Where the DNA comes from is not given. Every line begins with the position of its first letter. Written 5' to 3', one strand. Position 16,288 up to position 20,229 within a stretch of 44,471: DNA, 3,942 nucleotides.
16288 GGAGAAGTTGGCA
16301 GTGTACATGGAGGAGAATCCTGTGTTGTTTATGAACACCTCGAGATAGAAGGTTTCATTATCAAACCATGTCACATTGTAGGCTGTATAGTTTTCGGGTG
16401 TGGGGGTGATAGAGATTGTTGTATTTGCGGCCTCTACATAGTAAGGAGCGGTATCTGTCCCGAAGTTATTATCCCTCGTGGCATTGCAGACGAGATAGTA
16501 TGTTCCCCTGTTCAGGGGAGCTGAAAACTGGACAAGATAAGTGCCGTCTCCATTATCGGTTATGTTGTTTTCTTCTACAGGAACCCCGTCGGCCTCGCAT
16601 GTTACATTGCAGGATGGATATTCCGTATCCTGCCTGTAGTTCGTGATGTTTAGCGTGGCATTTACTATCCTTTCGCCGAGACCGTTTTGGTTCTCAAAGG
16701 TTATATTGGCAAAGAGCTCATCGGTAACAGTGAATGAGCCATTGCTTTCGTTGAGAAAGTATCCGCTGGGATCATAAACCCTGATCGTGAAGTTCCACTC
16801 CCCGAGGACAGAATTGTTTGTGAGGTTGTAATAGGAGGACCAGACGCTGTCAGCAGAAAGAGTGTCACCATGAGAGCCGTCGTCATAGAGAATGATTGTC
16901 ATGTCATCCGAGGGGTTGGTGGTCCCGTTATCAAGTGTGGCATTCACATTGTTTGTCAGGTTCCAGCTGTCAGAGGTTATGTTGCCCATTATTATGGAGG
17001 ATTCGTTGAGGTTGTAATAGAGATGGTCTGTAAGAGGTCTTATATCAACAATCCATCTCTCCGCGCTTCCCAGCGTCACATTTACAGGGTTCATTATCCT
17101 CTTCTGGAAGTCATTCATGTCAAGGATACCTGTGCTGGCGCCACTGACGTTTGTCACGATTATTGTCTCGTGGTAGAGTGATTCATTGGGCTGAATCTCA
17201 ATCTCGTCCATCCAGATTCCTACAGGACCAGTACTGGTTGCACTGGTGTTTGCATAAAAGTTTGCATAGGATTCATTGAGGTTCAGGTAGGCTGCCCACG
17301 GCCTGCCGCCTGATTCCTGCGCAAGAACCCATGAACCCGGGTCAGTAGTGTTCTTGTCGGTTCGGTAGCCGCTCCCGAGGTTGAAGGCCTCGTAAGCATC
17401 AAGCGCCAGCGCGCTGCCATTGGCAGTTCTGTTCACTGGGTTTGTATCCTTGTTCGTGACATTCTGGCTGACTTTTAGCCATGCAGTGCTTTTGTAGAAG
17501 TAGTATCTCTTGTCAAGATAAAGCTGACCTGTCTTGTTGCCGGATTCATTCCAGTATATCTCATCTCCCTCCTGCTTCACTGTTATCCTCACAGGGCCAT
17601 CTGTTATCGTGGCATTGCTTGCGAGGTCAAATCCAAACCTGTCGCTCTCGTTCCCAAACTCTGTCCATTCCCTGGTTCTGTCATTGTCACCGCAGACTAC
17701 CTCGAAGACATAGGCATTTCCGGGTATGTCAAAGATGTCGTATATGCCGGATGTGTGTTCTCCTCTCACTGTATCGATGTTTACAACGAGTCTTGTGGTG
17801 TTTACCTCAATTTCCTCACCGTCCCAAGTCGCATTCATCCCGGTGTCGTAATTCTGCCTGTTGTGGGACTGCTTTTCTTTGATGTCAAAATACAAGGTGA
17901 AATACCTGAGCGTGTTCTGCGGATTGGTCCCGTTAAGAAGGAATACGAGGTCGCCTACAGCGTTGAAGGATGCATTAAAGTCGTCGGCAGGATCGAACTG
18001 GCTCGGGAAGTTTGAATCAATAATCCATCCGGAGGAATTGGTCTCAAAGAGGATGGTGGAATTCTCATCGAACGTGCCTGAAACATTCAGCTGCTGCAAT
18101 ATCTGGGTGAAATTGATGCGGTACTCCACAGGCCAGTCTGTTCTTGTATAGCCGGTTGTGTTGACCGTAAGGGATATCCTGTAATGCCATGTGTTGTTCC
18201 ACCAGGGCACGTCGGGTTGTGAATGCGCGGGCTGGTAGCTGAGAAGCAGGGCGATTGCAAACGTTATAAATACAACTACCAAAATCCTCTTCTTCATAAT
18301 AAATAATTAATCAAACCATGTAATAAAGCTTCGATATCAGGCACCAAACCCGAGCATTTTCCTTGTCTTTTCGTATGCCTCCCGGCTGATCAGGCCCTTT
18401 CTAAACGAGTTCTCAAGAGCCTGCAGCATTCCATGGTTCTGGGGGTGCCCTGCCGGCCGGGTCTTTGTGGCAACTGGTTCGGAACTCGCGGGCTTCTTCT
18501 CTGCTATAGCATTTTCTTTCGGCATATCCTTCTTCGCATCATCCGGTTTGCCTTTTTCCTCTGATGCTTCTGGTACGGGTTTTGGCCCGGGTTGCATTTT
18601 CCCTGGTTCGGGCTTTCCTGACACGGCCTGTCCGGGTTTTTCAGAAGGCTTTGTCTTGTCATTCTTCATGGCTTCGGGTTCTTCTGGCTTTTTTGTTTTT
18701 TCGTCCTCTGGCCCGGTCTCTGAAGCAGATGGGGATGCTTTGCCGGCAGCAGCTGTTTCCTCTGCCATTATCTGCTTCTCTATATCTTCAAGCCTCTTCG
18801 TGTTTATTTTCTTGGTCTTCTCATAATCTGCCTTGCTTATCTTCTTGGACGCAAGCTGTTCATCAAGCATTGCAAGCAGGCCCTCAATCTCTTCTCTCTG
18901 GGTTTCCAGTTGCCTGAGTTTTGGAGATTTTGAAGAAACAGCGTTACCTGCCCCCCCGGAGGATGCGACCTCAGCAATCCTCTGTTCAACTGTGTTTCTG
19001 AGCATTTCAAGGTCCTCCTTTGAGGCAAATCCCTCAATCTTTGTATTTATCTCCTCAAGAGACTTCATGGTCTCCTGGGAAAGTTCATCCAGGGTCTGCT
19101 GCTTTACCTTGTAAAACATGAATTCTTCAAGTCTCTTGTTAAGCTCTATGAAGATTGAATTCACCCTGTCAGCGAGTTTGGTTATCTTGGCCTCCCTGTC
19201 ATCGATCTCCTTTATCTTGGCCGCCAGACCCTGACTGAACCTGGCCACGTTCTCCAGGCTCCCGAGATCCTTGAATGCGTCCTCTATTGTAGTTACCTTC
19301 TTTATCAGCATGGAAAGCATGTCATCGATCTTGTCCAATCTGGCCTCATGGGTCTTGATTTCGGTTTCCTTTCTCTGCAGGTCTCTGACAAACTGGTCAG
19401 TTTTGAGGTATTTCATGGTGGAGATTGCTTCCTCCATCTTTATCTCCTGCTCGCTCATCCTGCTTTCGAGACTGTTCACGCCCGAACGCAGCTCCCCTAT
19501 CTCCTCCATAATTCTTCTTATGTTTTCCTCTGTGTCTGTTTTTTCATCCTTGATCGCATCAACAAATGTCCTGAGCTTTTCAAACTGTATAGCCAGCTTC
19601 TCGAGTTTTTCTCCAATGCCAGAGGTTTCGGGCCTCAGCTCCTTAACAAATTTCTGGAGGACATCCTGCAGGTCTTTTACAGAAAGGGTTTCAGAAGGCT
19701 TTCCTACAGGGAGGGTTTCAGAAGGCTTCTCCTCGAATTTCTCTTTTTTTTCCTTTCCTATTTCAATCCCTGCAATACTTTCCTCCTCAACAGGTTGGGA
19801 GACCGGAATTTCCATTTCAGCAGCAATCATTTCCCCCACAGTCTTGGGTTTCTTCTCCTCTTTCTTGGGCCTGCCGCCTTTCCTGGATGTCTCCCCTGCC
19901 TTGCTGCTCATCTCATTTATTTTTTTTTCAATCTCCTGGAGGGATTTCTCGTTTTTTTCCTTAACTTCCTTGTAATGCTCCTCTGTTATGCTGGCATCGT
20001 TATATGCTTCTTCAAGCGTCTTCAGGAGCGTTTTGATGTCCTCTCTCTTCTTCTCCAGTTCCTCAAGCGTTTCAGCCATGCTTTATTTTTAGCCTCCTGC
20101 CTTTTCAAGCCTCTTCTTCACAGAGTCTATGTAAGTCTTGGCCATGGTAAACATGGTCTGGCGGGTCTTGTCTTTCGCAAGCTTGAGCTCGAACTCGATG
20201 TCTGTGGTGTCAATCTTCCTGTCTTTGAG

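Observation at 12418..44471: Three-gene surface module: giant stalk-ATPase, SHOCT coiled-coil adaptor, 1,959-aa paralogous stalk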

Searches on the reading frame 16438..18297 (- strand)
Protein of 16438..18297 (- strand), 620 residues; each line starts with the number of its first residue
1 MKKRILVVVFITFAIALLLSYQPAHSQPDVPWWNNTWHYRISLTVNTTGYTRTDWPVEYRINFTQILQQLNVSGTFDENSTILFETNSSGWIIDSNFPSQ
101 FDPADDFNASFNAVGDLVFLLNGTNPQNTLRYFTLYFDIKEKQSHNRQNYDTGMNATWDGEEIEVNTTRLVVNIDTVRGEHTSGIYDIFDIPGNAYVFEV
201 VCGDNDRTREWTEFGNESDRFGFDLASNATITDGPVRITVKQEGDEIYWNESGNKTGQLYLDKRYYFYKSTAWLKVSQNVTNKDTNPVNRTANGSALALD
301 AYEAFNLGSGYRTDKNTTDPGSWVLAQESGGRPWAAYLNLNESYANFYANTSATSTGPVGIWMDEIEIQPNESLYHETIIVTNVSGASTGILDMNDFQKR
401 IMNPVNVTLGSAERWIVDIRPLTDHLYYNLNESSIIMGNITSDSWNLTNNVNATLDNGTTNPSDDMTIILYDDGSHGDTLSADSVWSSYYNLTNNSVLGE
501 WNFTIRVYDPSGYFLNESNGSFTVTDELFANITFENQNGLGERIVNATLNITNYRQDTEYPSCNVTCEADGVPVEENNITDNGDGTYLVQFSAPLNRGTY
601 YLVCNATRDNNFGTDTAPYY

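Call 58: find_homologous_proteins(query=window:16438-18297:-)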
Query window:16438-18297:- (620 aa): 1 proteins with E <= 0.001 among 8000 candidates.
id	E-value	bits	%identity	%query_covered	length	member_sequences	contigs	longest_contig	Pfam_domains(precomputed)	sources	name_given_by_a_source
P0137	6.9e-74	268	40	60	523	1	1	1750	-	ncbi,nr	ncbi:MAG: hypothetical protein KAW40_01325, partial [Candidatus Aenigmarchaeota archaeon]|nr:hypothe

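Call 60: search_protein_families(library=pfam, alignment_id=A3, max_evalue=0.01)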
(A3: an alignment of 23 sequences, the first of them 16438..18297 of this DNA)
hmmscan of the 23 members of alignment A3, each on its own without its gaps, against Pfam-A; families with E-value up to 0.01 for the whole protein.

A. member 1, window:16438-18297:- (620 aa): 1 family
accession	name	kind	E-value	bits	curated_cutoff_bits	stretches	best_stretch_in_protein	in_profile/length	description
PF19077.6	Big_13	-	0.0038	18.1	27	0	442-524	18-100/102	Bacterial Ig-like domain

B. families by the number of members that match (of 23 scanned): 4 families
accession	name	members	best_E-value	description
PF09134.16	Invasin_D3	6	6.8e-05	Invasin, domain 3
PF00630.25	Filamin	2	0.00061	Filamin/ABP280 repeat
PF19077.6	Big_13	1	0.0038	Bacterial Ig-like domain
PF01835.25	MG2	1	0.0077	MG2 domain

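Call 61: search_solved_structures(query=A3, max_evalue=1)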
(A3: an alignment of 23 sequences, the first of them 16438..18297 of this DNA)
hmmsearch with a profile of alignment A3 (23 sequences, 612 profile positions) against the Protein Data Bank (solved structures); distinct sequences matched with E-value up to 1: 9.
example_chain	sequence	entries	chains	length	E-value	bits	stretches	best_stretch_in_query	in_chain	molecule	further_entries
1wlh_A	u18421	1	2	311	0.0035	19.1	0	572-604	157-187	Gelation factor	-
7ouu_A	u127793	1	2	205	0.41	12.3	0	562-601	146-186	Isoform 2 of Filamin-C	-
7ouv_A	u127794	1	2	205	0.41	12.3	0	562-601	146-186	Isoform 2 of Filamin-C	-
7p0e_A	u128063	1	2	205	0.47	12.1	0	562-601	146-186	Isoform 2 of Filamin-C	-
6g4a_A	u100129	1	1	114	0.47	12.1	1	572-604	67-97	Gelation factor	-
1qfh_A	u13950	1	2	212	0.58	11.8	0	572-604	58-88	PROTEIN (GELATION FACTOR)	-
2n62_L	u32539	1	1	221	0.71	11.5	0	572-604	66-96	gelation factor, secretion monitor chimera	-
7z20_z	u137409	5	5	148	0.73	11.4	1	572-604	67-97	Gelation factor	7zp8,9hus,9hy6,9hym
9huq_z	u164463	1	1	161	0.8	11.3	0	572-604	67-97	Gelation factor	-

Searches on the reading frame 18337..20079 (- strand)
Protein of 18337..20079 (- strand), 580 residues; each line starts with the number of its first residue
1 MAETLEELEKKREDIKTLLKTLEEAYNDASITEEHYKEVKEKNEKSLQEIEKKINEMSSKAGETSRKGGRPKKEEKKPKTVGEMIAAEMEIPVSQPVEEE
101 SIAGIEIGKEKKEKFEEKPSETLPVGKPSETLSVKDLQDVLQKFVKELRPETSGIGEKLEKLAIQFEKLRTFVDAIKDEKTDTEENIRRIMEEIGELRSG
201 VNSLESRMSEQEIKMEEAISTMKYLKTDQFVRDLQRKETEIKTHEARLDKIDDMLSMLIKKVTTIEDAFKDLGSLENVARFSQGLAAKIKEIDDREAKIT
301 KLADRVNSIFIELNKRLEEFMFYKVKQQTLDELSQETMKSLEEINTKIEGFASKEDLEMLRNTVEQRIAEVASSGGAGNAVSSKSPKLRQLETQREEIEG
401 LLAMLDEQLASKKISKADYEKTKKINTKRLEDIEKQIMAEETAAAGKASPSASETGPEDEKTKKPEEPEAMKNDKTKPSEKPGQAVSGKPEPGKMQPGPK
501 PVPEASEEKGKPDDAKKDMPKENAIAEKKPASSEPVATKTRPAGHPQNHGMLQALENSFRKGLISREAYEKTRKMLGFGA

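Call 5: search_protein_families(library=pfam, proteins=[window:18337-20079:-], max_evalue=0.01)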
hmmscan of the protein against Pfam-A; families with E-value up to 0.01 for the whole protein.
window:18337-20079:- (580 aa): 5 families
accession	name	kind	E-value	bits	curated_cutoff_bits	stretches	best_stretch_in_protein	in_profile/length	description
PF05531.17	NPV_P10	-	0.002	19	29.8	0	138-178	20-63/75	Nucleopolyhedrovirus P10 protein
PF00675.25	Peptidase_M16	-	0.0041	17.5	22.3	0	367-437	53-123/149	Insulinase (Peptidase family M16)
PF04513.17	Baculo_PEP_C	-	0.0043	17.5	38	0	187-279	25-116/140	Baculovirus polyhedron envelope protein, PEP, C terminus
PF23067.1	MG280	-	0.0072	16.3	27.4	1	276-390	54-154/259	Uncharacterised protein MG280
PF07889.17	DUF1664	-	0.0085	16.6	34.6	1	134-212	43-121/124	Protein of unknown function (DUF1664)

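Call 9: find_encoding_contigs(protein=window:18337-20079:-, flank=10000)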
Protein window:18337-20079:- (580 aa): 2 contigs read that carry it; 2 places shown.
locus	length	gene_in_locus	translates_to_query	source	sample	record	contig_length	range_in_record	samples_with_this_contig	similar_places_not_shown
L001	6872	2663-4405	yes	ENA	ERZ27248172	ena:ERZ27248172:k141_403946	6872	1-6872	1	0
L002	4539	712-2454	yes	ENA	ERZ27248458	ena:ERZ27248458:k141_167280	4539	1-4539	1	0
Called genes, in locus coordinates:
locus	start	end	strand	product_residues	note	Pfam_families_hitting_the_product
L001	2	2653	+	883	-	?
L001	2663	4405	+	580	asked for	-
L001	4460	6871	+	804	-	?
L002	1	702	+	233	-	?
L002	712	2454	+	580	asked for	-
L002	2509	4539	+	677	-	?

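Call 15: search_protein_families(library=ncbifam, proteins=[window:18337-20079:-], max_evalue=0.1)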
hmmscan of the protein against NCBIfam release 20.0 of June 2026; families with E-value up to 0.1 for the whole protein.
window:18337-20079:- (580 aa): 12 families
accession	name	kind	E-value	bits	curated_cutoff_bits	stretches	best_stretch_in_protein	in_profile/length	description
TIGR02169.1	SMC_prok_A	equivalog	1.7e-05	22.7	729.4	1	135-354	273-492/1165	chromosome segregation protein SMC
NF003034.1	PRK03918.1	equivalog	5.1e-05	21.4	700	1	166-414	181-419/878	DNA double-strand break repair ATPase Rad50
TIGR02168.1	SMC_prok_B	equivalog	0.00012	20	567.35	2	133-437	676-976/1181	chromosome segregation protein SMC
NF045487.1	ASRP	equivalog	0.00035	19.3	300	1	137-439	110-401/593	archaea-specific SMC-related protein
TIGR04523.1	Mplasa_alph_rch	subfamily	0.0004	18.4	270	1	142-354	383-593/745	helix-rich protein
NF038218.1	IcmG_DotF_IVB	equivalog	0.0024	17.6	200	1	129-232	99-199/266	type IVB secretion system protein IcmG/DotF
NF049872.2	cytotoxin_MakB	equivalog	0.0028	17.1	240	1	135-220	106-191/349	alpha-pore-forming cytotoxin subunit MakB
NF041034.1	Rad50_Sulf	equivalog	0.0058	14.5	1000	0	4-312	325-616/872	DNA double-strand break repair ATPase Rad50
NF041035.1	Rad50_Halo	equivalog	0.018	13.4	1000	1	135-477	216-558/883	DNA double-strand break repair ATPase Rad50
TIGR00996.1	Mtu_fam_mce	paralog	0.026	13.7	140.5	0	118-300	116-279/291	MCE family protein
NF002572.0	PRK02224.1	equivalog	0.041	12.2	1087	1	3-434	206-619/888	DNA double-strand break repair ATPase Rad50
TIGR04527.1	mycoplas_twoTM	subfamily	0.086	12.5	125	0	142-314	39-167/248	MG_279/MG_280 family protein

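Call 71: search_protein_families(library=pfam, alignment_id=A5, max_evalue=0.01)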
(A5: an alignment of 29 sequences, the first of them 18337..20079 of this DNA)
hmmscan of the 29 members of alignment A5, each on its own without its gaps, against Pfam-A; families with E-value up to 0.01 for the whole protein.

A. member 1, window:18337-20079:- (580 aa): 5 families
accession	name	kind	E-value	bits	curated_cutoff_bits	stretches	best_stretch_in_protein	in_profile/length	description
PF05531.17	NPV_P10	-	0.002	19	29.8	0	138-178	20-63/75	Nucleopolyhedrovirus P10 protein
PF00675.25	Peptidase_M16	-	0.0041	17.5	22.3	0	367-437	53-123/149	Insulinase (Peptidase family M16)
PF04513.17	Baculo_PEP_C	-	0.0043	17.5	38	0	187-279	25-116/140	Baculovirus polyhedron envelope protein, PEP, C terminus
PF23067.1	MG280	-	0.0072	16.3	27.4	1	276-390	54-154/259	Uncharacterised protein MG280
PF07889.17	DUF1664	-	0.0085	16.6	34.6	1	134-212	43-121/124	Protein of unknown function (DUF1664)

B. families by the number of members that match (of 29 scanned): 35 families (the first 25 are shown)
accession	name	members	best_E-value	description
PF04513.17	Baculo_PEP_C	9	9.6e-07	Baculovirus polyhedron envelope protein, PEP, C terminus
PF05120.17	GvpG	5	2.1e-07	Gas vesicle protein G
PF07889.17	DUF1664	5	0.0015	Protein of unknown function (DUF1664)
PF09851.14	SHOCT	3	0.00074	Short C-terminal domain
PF04108.17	ATG17_like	2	1.9e-06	Autophagy protein ATG17-like domain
PF05531.17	NPV_P10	2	4.5e-06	Nucleopolyhedrovirus P10 protein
PF06103.16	DUF948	2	0.00048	Bacterial protein of unknown function (DUF948)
PF10046.14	BLOC1_2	2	0.0023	Biogenesis of lysosome-related organelles complex-1 subunit 2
PF10157.14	BORCS6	1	7.7e-07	BLOC-1-related complex sub-unit 6 C-terminal helix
PF09969.14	DUF2203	1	0.00073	Uncharacterized conserved protein (DUF2203)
PF19011.5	DUF5740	1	0.00075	Family of unknown function (DUF5740)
PF21616.3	Topo-V_HhH_2_2nd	1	0.00076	Topoisomerase V, second (HhH)2 tandem domain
PF16591.11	HBM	1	0.00078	Helical bimodular sensor domain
PF00015.26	MCPsignal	1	0.0015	Methyl-accepting chemotaxis protein (MCP) signalling domain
PF14257.11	DUF4349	1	0.0017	Domain of unknown function (DUF4349)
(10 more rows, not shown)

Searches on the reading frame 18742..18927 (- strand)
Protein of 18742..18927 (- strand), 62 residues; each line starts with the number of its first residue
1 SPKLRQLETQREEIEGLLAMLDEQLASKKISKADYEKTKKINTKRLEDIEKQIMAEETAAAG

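Call 32: search_protein_families(library=pfam, proteins=[window:18742-18927:-], max_evalue=10)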
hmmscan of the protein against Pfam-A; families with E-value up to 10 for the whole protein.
seq(62 aa): 2 families
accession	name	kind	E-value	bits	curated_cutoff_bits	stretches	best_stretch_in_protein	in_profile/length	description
PF16326.10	ABC_tran_CTD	-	0.069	13.8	32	1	4-55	10-59/69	ABC transporter C-terminal domain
PF09340.15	NuA4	-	0.38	11.1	25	1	37-59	7-29/78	Histone acetyltransferase subunit NuA4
